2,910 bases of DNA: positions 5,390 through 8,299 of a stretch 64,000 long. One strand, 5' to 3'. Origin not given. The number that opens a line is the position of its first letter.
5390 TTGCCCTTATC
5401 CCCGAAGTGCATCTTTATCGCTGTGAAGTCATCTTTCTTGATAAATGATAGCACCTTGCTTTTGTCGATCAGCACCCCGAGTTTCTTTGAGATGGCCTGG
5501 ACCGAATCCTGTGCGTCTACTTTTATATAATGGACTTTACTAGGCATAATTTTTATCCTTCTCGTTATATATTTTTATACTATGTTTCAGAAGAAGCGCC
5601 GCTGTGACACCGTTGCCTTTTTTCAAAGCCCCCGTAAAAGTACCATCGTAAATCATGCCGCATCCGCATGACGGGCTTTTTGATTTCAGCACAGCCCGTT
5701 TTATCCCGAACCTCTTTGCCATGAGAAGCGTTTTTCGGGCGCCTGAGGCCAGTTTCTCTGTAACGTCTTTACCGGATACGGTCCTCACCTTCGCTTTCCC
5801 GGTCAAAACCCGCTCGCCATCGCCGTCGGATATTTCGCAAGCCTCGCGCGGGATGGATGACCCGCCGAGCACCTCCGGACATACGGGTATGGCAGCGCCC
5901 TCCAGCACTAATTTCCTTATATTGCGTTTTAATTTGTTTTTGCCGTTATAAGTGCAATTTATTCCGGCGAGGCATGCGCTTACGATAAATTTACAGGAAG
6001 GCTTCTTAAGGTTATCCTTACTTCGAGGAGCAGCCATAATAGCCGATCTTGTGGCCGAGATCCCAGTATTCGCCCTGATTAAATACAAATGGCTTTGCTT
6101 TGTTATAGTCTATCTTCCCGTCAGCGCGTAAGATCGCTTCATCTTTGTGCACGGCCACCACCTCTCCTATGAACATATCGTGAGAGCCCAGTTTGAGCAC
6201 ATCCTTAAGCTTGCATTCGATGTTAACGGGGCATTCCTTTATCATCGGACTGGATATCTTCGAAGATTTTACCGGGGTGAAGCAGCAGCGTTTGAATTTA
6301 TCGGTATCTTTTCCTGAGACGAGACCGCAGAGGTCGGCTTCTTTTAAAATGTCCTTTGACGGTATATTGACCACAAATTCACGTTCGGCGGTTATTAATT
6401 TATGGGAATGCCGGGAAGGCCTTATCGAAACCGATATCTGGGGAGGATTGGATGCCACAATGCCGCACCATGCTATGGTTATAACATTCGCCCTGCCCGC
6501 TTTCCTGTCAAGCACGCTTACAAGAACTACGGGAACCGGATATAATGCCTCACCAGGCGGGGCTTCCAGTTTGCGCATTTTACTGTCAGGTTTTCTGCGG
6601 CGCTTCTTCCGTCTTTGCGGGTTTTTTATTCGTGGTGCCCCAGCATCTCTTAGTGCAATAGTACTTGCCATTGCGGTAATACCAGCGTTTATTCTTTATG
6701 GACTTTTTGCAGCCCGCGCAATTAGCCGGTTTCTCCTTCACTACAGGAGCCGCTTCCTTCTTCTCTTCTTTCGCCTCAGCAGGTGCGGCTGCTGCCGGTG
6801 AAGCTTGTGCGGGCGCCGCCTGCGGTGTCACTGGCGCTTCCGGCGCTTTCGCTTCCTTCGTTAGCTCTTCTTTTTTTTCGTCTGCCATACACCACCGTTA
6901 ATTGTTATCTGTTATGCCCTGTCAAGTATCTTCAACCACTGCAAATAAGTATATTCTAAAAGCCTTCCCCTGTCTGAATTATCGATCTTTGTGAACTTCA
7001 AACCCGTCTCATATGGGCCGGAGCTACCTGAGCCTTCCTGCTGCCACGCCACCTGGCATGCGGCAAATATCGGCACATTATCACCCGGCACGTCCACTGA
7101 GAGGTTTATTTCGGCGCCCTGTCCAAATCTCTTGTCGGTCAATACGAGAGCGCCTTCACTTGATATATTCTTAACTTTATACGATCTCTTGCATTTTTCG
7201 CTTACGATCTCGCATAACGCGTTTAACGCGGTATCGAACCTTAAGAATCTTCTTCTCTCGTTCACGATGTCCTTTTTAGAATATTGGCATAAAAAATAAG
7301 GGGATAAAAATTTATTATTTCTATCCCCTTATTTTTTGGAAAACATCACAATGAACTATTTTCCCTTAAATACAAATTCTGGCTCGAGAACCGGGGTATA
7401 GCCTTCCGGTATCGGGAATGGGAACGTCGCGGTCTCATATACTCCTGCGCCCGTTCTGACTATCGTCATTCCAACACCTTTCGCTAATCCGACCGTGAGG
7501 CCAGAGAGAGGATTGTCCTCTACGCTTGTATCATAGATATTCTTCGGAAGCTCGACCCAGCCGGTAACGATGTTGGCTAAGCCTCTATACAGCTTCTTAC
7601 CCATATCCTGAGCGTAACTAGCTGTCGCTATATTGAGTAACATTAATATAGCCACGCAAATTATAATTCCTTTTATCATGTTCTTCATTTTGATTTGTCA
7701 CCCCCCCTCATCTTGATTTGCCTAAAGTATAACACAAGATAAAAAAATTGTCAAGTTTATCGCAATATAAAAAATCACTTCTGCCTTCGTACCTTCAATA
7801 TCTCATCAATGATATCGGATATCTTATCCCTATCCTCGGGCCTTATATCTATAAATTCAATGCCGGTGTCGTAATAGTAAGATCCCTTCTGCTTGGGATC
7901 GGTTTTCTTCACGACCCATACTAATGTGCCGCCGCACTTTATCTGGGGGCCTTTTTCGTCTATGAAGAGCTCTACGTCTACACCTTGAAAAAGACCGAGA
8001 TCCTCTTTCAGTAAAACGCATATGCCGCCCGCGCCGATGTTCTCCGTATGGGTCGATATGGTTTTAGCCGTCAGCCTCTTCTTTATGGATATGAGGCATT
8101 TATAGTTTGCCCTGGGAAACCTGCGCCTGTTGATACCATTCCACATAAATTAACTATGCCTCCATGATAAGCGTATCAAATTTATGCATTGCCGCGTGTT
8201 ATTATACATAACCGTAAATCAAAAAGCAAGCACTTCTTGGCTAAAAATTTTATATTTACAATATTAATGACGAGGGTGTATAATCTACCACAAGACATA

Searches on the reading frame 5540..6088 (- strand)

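Call 84: search_protein_families(library=pfam, proteins=[window:5540-6088:-], max_evalue=0.001)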
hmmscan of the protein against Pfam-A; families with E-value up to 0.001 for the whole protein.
window:5540-6088:- (182 aa): 1 family
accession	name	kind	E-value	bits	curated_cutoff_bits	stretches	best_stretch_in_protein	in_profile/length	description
PF04463.17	2-thiour_desulf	-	5.7e-43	146.8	34.7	1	35-178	2-141/141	2-thiouracil desulfurase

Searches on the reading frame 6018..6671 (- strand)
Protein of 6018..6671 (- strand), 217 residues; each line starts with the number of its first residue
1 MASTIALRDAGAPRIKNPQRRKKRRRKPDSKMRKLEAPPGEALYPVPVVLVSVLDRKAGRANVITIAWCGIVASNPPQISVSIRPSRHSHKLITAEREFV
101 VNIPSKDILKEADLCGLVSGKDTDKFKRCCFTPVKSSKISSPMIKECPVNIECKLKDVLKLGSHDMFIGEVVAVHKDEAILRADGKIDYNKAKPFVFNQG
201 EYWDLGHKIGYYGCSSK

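Call 84: search_protein_families(library=pfam, proteins=[window:6018-6671:-], max_evalue=0.001)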
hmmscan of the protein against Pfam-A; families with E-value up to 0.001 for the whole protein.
window:6018-6671:- (217 aa): 1 family
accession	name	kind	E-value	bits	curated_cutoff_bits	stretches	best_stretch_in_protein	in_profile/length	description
PF01613.24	Flavin_Reduct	-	1.7e-31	109.8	27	1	44-202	4-149/153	Flavin reductase like domain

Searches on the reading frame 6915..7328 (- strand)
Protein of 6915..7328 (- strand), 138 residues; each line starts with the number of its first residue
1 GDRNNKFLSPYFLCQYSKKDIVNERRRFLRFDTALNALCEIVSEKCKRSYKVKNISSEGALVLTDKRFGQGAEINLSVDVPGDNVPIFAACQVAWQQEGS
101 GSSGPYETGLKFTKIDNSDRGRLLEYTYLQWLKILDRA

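Call 81: search_protein_families(library=pfam, proteins=[window:6915-7328:-], max_evalue=0.01)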
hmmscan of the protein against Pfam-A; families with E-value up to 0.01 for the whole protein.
window:6915-7328:- (138 aa): 1 family
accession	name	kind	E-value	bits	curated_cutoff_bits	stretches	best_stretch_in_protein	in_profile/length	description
PF07238.19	PilZ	-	2.4e-14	53.9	22.5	1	24-128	1-101/102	PilZ domain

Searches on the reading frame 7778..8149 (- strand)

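Call 81: search_protein_families(library=pfam, proteins=[window:7778-8149:-], max_evalue=0.01)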
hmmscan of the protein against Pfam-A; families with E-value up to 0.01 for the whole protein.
window:7778-8149:- (124 aa): 1 family
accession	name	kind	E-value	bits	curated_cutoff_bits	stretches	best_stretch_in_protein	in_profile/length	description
PF07238.19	PilZ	-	4.5e-14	53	22.5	1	7-114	1-100/102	PilZ domain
